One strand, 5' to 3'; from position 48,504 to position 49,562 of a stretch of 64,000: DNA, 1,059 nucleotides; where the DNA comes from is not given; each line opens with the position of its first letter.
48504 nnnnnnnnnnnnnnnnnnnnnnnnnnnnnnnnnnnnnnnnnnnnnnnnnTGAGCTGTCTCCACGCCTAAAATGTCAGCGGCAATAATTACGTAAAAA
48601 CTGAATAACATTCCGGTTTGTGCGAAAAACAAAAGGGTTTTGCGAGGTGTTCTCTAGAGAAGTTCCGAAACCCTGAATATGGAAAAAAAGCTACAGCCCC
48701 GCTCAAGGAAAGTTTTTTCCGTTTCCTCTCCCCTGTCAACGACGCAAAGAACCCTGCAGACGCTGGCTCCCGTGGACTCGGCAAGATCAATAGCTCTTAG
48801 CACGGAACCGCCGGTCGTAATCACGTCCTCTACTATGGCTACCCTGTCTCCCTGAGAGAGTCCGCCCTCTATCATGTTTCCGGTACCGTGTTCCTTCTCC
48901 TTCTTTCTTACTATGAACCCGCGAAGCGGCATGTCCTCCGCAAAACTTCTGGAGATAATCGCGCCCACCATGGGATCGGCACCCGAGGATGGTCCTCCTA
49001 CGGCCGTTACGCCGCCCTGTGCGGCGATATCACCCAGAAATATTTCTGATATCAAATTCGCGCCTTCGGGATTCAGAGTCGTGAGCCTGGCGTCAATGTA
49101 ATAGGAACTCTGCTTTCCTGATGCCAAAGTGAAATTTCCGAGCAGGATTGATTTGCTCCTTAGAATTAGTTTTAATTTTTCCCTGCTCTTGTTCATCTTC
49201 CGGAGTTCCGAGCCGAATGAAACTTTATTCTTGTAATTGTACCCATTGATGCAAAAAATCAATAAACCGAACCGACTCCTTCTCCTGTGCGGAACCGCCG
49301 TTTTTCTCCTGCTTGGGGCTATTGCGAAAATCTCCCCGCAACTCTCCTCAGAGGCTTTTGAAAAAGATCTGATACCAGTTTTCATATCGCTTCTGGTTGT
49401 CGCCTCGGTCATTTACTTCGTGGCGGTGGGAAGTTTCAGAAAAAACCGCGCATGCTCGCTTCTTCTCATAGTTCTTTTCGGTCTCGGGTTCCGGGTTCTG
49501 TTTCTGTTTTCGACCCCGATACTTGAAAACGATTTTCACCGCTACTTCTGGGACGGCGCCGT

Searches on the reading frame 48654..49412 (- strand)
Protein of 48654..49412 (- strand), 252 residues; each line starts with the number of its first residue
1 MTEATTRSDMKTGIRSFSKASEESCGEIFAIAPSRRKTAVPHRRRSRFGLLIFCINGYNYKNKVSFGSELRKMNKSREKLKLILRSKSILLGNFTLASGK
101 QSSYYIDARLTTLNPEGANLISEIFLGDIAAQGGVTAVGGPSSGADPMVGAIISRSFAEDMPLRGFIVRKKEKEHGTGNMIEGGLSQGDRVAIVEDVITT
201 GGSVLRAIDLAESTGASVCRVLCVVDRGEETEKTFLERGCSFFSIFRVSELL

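Call 25: search_protein_families(library=pfam, proteins=[window:48654-49412:-], max_evalue=0.001)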
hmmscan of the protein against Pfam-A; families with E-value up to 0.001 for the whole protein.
window:48654-49412:- (252 aa): 1 family
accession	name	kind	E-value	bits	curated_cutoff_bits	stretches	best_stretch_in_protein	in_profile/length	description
PF00156.33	Pribosyltran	-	2e-10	40.6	26.3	1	118-233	16-132/158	Phosphoribosyl transferase domain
